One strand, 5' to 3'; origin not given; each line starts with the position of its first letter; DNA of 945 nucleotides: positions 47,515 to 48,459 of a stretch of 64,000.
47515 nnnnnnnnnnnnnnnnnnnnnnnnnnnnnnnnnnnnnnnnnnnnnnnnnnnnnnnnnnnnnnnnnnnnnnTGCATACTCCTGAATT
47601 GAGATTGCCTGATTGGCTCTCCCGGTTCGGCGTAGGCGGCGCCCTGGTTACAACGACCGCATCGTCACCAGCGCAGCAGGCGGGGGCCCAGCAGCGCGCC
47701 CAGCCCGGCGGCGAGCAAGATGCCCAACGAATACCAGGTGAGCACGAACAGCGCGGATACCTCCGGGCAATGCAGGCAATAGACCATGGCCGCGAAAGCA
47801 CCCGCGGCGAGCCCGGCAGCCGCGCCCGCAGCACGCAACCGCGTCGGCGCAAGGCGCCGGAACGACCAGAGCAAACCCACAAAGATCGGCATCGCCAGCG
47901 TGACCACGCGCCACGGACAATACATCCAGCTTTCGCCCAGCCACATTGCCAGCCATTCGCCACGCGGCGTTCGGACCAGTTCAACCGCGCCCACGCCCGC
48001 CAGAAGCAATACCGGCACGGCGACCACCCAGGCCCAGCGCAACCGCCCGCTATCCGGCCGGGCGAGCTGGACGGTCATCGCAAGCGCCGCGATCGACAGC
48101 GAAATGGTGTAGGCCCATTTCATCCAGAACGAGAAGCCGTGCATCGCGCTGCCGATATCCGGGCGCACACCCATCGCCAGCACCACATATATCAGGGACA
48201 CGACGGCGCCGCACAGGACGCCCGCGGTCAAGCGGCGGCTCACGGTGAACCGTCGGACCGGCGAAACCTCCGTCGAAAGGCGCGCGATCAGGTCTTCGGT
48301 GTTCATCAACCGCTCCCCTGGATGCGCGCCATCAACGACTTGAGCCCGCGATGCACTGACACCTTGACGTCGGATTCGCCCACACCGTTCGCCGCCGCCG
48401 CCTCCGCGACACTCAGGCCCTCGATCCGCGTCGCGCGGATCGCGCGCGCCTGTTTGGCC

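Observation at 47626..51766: Four copies of TGTAACY-N16-CGAAC define a compact ECF sigma regulon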

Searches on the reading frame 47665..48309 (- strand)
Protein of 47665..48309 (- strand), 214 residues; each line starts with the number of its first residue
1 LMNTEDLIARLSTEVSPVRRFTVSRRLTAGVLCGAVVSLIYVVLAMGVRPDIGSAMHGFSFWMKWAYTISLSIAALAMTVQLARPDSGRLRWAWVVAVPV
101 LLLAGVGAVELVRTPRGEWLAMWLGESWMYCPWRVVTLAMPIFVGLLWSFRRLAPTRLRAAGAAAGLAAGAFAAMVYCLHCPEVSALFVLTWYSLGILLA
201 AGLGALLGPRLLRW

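Call 4: search_protein_families(library=pfam, proteins=[window:47665-48309:-], max_evalue=0.01)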
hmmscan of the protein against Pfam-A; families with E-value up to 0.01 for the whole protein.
window:47665-48309:- (214 aa): 1 family
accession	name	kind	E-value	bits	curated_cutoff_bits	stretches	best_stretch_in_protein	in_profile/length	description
PF06532.16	NrsF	-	1.2e-74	251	26.8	1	11-214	1-204/204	Negative regulator of sigma F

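Call 12: find_homologous_proteins(query=window:47665-48309:-, max_evalue=1e-10)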
Query window:47665-48309:- (214 aa): 2031 proteins with E <= 1e-10 among 8000 candidates; the best 120 are listed.
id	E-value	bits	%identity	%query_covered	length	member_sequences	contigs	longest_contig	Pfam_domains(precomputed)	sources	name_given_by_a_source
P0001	2.7e-128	444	98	100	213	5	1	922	PF06532.17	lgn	-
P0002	1.6e-120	419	90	100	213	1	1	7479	PF06532.17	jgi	-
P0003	8.6e-119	413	90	100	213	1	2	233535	PF06532.17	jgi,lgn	-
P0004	1.0e-117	409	86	100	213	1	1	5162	PF06532.17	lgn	-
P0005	1.3e-117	409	88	100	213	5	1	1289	PF06532.17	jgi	jgi:hypothetical protein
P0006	2.1e-116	405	87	100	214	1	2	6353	PF06532.17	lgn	-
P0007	7.0e-113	394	84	100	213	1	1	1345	PF06532.17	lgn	-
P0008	3.2e-111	388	83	100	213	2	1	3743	PF06532.17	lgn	-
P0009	5.3e-106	371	79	100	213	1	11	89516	PF06532.17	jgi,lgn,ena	jgi:hypothetical protein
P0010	1.2e-105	370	80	100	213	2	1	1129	PF06532.17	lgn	-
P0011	1.3e-105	370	80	100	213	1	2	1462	PF06532.17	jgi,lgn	jgi:hypothetical protein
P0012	1.4e-105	370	78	100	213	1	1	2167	PF06532.17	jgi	jgi:hypothetical protein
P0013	1.4e-105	370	79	100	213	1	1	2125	PF06532.17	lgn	-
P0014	2.1e-105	369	80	100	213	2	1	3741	PF06532.17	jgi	jgi:hypothetical protein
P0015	6.8e-105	368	80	100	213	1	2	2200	PF06532.17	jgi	jgi:hypothetical protein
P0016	8.1e-105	367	80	100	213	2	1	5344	PF06532.17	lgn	-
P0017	9.0e-105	367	79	100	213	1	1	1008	PF06532.17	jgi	jgi:hypothetical protein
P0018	1.1e-104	367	80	100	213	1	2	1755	PF06532.17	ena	-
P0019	1.5e-104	366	78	100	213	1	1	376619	PF06532.17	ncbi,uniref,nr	ncbi:DUF1109 domain-containing protein [Sphingomonas glacialis]|uniref:DUF1109 domain-containing pro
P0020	3.0e-104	365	78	100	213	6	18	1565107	PF06532.17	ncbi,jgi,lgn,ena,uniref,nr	ncbi:DUF1109 domain-containing protein [Sphingomonas sp. UNC305MFCol5.2]|uniref:DUF1109 domain-conta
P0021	3.3e-104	365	78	100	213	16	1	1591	PF06532.17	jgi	jgi:hypothetical protein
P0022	5.2e-103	361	77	100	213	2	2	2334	PF06532.17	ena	-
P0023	5.5e-103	361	76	100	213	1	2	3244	PF06532.17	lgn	-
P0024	6.9e-103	361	77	100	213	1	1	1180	PF06532.17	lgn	-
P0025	9.9e-103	360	77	100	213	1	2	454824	PF06532.17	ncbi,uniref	ncbi:NrsF family protein [Sphingomonas oligophenolica]|uniref:DUF1109 domain-containing protein n=1 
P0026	4.6e-102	358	77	100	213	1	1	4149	PF06532.17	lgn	-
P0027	5.5e-102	358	76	100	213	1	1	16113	PF06532.17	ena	-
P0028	2.3e-101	356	77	100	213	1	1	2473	PF06532.17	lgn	-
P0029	3.1e-101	356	76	100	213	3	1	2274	PF06532.17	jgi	jgi:hypothetical protein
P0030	5.4e-101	355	76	100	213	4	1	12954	PF06532.17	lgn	-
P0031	7.8e-101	354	77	100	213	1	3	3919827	PF06532.17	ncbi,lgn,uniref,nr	ncbi:DUF1109 domain-containing protein [Sphingomonas naphthae]|uniref:DUF1109 domain-containing prot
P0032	1.3e-100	354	78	100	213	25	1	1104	PF06532.17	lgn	-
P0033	1.3e-100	354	77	100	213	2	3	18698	PF06532.17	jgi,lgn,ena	-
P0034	1.6e-100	353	76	100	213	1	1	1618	PF06532.17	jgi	jgi:hypothetical protein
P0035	2.0e-100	353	77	100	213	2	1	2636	PF06532.17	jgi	-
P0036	3.8e-100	352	76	100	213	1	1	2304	PF06532.17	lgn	-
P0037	4.5e-100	352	77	100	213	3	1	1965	PF06532.17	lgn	-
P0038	6.1e-100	351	74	100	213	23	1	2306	PF06532.17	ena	-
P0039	7.1e-100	351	76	100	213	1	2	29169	PF06532.17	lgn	-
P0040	1.7e-99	350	77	100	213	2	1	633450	PF06532.17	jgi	-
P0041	2.9e-99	349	76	100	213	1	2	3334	PF06532.17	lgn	-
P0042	3.1e-99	349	77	100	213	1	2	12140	PF06532.17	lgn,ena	-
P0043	4.4e-99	349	77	100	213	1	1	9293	PF06532.17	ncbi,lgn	-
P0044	4.9e-99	348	76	100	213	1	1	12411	PF06532.17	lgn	-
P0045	7.1e-99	348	75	100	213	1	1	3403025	PF06532.17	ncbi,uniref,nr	ncbi:DUF1109 domain-containing protein [Sphingomonas panacisoli]|uniref:DUF1109 domain-containing pr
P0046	7.9e-99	348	77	100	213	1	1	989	PF06532.17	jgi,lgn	-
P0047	1.2e-98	347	77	100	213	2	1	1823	PF06532.17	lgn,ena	-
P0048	1.2e-98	347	77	100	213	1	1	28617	PF06532.17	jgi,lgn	jgi:hypothetical protein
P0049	1.4e-98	347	77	100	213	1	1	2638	PF06532.17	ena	-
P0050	1.8e-98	347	75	100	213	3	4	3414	PF06532.17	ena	-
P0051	1.8e-98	346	76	100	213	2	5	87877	PF06532.17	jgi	jgi:hypothetical protein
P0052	2.4e-98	346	75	100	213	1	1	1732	PF06532.17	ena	-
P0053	2.6e-98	346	75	100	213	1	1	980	PF06532.17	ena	-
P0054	2.9e-98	346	76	100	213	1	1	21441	PF06532.17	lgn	-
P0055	6.0e-98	345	77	100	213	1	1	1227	PF06532.17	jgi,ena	jgi:hypothetical protein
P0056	6.6e-98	345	75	100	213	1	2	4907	PF06532.17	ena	-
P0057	8.7e-98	344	74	100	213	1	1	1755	PF06532.17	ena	-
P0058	9.8e-98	344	75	100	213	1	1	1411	PF06532.17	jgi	jgi:hypothetical protein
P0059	1.2e-97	344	75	100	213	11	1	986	PF06532.17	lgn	-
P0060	1.4e-97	344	76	100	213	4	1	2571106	PF06532.17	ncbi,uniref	ncbi:DUF1109 domain-containing protein [Sphingomonas sp. ST-64]|uniref:DUF1109 domain-containing pro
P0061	1.5e-97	344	74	100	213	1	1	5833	PF06532.17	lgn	-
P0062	1.6e-97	343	75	100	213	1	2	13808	PF06532.17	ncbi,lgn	-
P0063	1.7e-97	343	77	100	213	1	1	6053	PF06532.17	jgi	jgi:hypothetical protein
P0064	1.9e-97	343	74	100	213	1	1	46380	PF06532.17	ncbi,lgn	ncbi:MAG: DUF1109 domain-containing protein [Sphingomonas sp.]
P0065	2.3e-97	343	74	100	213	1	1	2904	PF06532.17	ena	-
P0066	2.8e-97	343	76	100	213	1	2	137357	PF06532.17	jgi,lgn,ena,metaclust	metaclust:\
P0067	3.5e-97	342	71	100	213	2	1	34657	PF06532.17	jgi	jgi:hypothetical protein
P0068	4.0e-97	342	75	100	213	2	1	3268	PF06532.17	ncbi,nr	ncbi:MAG: DUF1109 domain-containing protein [Sphingomonadales bacterium]|nr:MAG: DUF1109 domain-cont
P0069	4.1e-97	342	76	100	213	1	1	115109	PF06532.17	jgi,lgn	jgi:hypothetical protein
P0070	5.0e-97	342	73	100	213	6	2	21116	PF06532.17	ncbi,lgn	-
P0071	5.0e-97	342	75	100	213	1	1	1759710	PF06532.17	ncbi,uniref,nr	ncbi:hypothetical protein J2W22_003404 [Sphingomonas kyeonggiensis]|uniref:DUF1109 domain-containing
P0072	9.2e-97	341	74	100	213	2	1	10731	PF06532.17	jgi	jgi:hypothetical protein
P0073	1.0e-96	341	73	100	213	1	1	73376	PF06532.17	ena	-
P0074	1.0e-96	341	74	100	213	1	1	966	PF06532.17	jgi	jgi:hypothetical protein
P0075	1.1e-96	341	73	100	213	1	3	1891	PF06532.17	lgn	-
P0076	1.3e-96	340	75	100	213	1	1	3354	PF06532.17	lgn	-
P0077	1.7e-96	340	74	100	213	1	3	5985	PF06532.17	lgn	-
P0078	1.7e-96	340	75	100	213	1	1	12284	PF06532.17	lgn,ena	-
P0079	1.7e-96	340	75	100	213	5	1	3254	PF06532.17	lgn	-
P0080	1.9e-96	340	74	100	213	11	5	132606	PF06532.17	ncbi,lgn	-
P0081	2.2e-96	340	74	100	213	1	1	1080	PF06532.17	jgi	-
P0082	2.6e-96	339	73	100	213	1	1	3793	PF06532.17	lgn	-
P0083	3.6e-96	339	73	100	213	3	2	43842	PF06532.17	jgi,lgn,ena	jgi:hypothetical protein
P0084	4.5e-96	339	76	100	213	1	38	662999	PF06532.17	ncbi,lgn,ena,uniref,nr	ncbi:MAG: DUF1109 domain-containing protein [Sphingomonas sp.]|uniref:DUF1109 domain-containing prot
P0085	8.3e-96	338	74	100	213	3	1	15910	PF06532.17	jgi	jgi:hypothetical protein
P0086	1.3e-95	337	74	100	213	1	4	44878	PF06532.17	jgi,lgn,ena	-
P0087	1.3e-95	337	74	100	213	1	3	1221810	PF06532.17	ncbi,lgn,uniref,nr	ncbi:hypothetical protein FHR20_002284 [Sphingomonas leidyi]|uniref:DUF1109 domain-containing protei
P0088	1.3e-95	337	74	100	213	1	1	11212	PF06532.17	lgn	-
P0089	1.7e-95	337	74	100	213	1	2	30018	PF06532.17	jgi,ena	-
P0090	2.7e-95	336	72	100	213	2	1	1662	PF06532.17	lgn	-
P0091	2.8e-95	336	73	100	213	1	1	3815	PF06532.17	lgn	-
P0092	3.0e-95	336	72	100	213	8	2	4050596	PF06532.17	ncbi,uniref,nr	ncbi:DUF1109 domain-containing protein [Sphingomonas sp. 10B4]|uniref:DUF1109 domain-containing prot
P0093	3.6e-95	336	73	100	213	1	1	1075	PF06532.17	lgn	-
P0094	4.1e-95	336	74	100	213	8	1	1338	PF06532.17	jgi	-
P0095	4.9e-95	335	72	100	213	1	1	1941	PF06532.17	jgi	jgi:hypothetical protein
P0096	5.3e-95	335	74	100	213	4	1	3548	PF06532.17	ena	-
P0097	5.6e-95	335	72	100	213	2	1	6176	PF06532.17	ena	-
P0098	9.3e-95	334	74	100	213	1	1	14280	PF06532.17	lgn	-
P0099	1.1e-94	334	73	100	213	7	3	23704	PF06532.17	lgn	-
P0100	1.2e-94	334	73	100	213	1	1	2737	PF06532.17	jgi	jgi:hypothetical protein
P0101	1.2e-94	334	72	100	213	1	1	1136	PF06532.17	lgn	-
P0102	1.3e-94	334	72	100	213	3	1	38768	PF06532.17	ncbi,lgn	-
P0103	1.3e-94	334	76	100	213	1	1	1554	PF06532.17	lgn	-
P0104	1.4e-94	334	71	100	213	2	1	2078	PF06532.17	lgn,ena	-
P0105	1.7e-94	334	73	100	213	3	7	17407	PF06532.17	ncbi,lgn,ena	-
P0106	1.8e-94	333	74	100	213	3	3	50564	PF06532.17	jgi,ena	-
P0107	2.1e-94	333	73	100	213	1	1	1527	PF06532.17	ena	-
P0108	3.3e-94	333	73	100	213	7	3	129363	PF06532.17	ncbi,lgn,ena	-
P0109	4.1e-94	332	72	100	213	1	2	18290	PF06532.17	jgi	-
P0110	5.3e-94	332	71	100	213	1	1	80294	PF06532.17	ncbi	ncbi:MAG: DUF1109 domain-containing protein [Sphingomonas bacterium]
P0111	6.8e-94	332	73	100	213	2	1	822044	PF06532.17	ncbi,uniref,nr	ncbi:DUF1109 domain-containing protein [Sphingomonas sp. R-74633]|uniref:DUF1109 domain-containing p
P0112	8.4e-94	331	73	100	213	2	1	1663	PF06532.17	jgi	-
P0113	9.1e-94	331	74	100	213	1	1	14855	PF06532.17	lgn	-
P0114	9.2e-94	331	74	99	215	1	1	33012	PF06532.17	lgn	-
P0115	1.2e-93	331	73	100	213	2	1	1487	PF06532.17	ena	-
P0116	1.5e-93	330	73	100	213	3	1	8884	PF06532.17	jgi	-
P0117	1.9e-93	330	74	100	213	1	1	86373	PF06532.17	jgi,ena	-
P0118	2.8e-93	330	74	100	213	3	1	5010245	PF06532.17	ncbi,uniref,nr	ncbi:DUF1109 domain-containing protein [Sphingomonas sp. NIBR02145]|uniref:DUF1109 domain-containing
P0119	3.5e-93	329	71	100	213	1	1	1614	PF06532.17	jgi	jgi:hypothetical protein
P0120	3.5e-93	329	74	100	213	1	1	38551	PF06532.17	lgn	-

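Call 15: find_related_loci(query=A1, collection=genome_contigs, flank=10000)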
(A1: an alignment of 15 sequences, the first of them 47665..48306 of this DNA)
Query A1 (213 aa) in genome_contigs; peptide patterns used: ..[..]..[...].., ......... (x = any residue, [..] = any of these).
180 stretches matched a pattern; 164 encode a relative of the query (tblastn E <= 1e-3); the best 80 are kept; 80 distinct loci.
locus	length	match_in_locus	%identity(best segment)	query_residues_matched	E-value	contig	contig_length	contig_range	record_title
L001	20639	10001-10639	78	1-213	3e-97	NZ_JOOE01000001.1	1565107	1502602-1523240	Sphingomonas sp. UNC305MFCol5.2 BR78DRAFT_scaffold00001.1_C, whole genome shotgun sequence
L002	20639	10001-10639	77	1-213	3e-96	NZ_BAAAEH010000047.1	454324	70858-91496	Sphingomonas oligophenolica strain JCM 12082 sequence47, whole genome shotgun sequence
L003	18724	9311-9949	79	1-213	6e-94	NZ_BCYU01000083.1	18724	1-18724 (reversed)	Sphingomonas asaccharolytica NBRC 15499, whole genome shotgun sequence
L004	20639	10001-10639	68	1-213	3e-93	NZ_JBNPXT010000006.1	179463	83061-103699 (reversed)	Sphingobium olei strain DSM 18999 Ga0373319_006, whole genome shotgun sequence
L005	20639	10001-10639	76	1-213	9e-92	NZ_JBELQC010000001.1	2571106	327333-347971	Sphingomonas sp. ST-64 NODE_1_length_2571106_cov_301.415687, whole genome shotgun sequence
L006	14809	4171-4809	79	1-213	3e-91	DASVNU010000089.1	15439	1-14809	MAG TPA_asm: Sphingomonas sp. isolate SMAG_U3135 k141_110067, whole genome shotgun sequence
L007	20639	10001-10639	78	1-213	6e-91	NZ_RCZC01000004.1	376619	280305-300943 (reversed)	Sphingomonas glacialis strain E6.1 scaffold4.1, whole genome shotgun sequence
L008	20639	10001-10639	74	1-213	5e-89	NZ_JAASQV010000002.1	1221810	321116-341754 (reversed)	Sphingomonas leidyi strain DSM 4733 Ga0373306_02, whole genome shotgun sequence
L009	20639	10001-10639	75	1-213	4e-88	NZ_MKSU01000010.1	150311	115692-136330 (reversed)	MAG: Sphingomonas sp. 67-36 SCNpilot_cont_300_bf_scaffold_225, whole genome shotgun sequence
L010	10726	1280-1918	71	1-213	5e-86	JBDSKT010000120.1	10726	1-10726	MAG: Sphingomonas sp. isolate cluster1_bin.352 k127_9880666, whole genome shotgun sequence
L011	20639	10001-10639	68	1-213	4e-85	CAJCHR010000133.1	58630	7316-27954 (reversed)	Actinobacteria bacterium 21-64-8 isolate BOG_genome_mining.111 genome assembly, contig: k141_1133854, whole genome shotg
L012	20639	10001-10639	75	1-213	9e-84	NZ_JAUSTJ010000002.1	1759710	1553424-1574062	Sphingomonas kyeonggiensis strain DS2008 Ga0466926_02, whole genome shotgun sequence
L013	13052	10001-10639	70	1-213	7e-84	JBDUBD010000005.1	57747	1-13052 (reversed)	MAG: Sphingomonadales bacterium isolate cluster4_bin.206 NODE_432_length_57747_cov_7.322419, whole genome shotgun sequen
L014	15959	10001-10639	74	1-213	7e-84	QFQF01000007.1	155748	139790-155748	MAG: Sphingobium sp. isolate S2_005_001_R2_25 S2_005_001_R2_scaffold_69, whole genome shotgun sequence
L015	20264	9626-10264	69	1-213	9e-84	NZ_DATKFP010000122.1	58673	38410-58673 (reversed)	MAG: Sphingobium sp. isolate SMAG_U14528 k141_56992, whole genome shotgun sequence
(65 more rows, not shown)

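Call 20: search_protein_families(library=ncbifam, proteins=[window:47665-48306:-], max_evalue=0.001)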
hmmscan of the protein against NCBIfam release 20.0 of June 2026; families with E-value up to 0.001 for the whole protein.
window:47665-48306:- (213 aa): 1 family
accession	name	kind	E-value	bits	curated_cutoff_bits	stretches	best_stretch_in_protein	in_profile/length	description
NF042994.1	AntiSigF_NrsF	equivalog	2e-43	148.3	300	1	1-213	1-214/214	anti-sigma-F factor NrsF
